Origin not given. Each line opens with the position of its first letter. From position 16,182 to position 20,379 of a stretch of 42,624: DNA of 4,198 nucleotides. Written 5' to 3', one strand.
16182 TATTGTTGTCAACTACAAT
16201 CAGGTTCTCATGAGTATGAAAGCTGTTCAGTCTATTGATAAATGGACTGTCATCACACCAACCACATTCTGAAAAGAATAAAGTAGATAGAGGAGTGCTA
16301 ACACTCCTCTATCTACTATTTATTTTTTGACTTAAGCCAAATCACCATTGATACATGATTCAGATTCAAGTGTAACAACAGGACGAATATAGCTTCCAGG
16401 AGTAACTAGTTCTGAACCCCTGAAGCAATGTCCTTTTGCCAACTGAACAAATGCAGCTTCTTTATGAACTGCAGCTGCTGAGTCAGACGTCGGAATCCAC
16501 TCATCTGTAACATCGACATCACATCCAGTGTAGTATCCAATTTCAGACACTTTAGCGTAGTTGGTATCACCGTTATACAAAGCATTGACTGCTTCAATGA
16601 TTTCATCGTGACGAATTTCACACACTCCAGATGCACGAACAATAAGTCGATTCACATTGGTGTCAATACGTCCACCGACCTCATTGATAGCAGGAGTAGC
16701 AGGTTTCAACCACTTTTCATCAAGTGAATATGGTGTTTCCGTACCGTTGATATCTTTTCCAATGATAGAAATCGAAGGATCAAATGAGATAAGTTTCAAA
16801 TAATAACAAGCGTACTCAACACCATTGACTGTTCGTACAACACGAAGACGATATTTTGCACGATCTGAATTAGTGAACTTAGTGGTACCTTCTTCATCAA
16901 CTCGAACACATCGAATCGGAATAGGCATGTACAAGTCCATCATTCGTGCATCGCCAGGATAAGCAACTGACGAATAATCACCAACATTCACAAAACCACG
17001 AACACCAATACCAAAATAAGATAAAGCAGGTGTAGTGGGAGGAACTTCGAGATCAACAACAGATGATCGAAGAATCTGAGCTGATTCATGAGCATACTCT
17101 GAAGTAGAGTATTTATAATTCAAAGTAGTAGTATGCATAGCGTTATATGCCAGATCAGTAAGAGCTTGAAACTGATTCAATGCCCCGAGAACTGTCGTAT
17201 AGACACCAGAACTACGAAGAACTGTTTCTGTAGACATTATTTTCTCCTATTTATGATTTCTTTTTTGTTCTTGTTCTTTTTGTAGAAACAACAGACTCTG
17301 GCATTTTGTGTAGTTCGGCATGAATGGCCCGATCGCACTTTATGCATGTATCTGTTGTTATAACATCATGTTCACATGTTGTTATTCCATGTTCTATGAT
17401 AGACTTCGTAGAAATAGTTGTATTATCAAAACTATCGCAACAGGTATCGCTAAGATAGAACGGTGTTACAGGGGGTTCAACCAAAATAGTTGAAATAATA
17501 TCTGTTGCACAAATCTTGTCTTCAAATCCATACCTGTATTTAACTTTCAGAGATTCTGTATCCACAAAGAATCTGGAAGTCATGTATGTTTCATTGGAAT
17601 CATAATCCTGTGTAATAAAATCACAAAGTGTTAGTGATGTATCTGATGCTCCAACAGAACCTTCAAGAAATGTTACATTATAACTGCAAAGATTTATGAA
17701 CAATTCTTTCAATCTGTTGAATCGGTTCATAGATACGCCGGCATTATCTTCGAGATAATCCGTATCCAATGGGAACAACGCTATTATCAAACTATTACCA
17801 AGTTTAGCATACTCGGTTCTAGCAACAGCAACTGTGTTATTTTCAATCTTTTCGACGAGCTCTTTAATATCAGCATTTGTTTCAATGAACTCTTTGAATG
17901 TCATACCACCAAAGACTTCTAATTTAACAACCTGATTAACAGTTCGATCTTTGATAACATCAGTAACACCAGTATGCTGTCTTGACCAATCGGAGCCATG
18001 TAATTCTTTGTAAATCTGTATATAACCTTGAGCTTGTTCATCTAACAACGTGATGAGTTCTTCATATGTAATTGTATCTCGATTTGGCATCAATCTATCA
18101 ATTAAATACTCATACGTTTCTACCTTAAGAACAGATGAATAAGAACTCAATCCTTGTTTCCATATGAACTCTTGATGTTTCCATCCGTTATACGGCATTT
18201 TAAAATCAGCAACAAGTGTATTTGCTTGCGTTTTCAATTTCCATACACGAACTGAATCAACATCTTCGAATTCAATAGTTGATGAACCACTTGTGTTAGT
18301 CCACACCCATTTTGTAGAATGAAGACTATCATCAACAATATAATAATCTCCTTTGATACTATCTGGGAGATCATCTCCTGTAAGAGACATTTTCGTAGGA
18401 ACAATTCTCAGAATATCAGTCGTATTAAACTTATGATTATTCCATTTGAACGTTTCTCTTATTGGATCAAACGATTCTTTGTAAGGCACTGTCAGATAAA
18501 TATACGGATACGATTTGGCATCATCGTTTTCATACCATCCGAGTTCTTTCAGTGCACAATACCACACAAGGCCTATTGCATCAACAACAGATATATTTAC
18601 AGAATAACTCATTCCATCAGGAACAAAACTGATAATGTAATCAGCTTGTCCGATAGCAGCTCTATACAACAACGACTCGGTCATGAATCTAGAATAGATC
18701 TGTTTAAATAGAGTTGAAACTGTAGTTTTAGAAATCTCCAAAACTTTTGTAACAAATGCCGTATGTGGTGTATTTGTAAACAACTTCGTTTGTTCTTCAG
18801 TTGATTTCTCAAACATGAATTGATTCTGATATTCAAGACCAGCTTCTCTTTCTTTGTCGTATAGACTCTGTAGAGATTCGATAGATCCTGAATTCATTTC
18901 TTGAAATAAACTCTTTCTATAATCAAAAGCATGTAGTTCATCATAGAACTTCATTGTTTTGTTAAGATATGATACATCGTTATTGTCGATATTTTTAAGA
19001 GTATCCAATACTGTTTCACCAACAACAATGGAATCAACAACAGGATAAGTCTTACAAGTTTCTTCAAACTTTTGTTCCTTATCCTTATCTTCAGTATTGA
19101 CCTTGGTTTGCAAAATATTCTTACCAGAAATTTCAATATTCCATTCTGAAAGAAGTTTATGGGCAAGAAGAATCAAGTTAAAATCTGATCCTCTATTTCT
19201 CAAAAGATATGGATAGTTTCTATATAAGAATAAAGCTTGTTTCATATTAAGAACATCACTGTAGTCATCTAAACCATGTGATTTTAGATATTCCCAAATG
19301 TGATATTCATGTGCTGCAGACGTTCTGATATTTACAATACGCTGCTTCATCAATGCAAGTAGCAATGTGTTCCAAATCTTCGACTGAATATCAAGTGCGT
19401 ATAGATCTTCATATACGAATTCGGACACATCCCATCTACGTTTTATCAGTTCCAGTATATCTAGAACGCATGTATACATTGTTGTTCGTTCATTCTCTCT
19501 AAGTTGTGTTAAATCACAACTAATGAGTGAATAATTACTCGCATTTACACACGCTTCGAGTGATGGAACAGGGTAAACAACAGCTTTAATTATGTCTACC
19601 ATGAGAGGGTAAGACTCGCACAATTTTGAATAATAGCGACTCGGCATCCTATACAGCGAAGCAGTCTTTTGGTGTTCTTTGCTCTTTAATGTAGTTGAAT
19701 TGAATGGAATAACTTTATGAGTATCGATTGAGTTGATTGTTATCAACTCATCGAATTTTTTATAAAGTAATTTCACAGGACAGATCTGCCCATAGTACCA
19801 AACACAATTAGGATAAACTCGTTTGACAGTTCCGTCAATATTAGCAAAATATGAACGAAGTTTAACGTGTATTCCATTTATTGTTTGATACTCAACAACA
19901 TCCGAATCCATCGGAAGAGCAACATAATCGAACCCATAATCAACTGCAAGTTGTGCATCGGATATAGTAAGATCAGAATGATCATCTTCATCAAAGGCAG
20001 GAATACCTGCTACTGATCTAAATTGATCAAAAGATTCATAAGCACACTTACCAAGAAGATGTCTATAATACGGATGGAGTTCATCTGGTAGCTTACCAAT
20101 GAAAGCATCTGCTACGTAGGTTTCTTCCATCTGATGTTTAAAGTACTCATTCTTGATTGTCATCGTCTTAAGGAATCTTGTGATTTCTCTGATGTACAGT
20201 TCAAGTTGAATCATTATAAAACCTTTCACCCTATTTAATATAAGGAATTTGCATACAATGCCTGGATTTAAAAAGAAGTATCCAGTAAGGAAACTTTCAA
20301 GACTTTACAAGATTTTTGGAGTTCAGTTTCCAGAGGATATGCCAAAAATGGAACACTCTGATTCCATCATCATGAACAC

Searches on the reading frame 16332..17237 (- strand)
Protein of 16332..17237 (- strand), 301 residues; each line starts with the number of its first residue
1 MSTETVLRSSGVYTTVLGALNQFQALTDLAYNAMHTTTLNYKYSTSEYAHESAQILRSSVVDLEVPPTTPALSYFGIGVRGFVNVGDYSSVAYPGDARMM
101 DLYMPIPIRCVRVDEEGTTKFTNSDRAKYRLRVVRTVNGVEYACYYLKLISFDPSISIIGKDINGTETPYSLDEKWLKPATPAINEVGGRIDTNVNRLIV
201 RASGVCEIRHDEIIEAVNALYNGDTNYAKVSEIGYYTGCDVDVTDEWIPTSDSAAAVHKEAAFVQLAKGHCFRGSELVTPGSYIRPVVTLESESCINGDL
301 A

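Call 9: search_protein_families(library=phrogs, proteins=[window:16332-17237:-], max_evalue=0.001)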
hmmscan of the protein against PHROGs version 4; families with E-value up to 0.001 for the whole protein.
window:16332-17237:- (301 aa): 1 family
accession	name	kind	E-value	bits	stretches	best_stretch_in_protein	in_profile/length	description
phrog_3315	-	unknown function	1.5e-21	77.8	1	12-246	12-238/295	-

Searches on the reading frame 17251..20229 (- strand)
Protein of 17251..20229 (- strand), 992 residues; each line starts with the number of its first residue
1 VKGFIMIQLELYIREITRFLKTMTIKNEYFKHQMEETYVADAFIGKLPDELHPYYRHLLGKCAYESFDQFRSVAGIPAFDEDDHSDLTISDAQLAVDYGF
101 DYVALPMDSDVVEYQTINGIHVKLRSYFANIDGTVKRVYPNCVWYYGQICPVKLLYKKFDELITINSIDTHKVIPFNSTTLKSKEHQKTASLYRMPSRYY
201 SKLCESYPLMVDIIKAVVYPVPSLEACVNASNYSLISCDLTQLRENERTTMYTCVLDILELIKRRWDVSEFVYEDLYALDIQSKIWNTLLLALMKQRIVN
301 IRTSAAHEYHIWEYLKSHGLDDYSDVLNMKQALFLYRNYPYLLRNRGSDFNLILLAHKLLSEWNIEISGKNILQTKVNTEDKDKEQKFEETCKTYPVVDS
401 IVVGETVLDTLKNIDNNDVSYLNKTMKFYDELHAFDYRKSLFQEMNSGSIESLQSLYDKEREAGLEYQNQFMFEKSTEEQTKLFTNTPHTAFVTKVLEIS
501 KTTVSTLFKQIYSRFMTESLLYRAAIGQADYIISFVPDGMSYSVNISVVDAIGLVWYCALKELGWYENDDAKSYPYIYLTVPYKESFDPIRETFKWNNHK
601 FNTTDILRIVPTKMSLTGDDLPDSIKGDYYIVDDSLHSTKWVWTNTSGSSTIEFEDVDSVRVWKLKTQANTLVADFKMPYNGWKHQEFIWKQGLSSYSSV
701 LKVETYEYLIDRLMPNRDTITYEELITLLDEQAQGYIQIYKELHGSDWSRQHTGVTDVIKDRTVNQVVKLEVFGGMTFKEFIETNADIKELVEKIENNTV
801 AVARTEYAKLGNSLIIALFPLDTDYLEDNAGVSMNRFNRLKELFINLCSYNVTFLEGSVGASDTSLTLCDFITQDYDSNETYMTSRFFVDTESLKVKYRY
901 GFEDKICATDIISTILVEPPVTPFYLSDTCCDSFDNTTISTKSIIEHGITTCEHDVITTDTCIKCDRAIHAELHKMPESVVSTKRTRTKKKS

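Call 9: search_protein_families(library=phrogs, proteins=[window:17251-20229:-], max_evalue=0.001)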
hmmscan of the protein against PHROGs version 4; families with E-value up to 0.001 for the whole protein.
window:17251-20229:- (992 aa): 1 family
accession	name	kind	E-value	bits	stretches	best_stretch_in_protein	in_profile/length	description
phrog_3222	-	unknown function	1.4e-45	157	1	156-380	59-281/711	-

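Call 15: search_protein_families(library=pfam, proteins=[window:17251-20229:-], max_evalue=0.01)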
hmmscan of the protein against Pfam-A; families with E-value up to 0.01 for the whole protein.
window:17251-20229:- (992 aa): 0 families
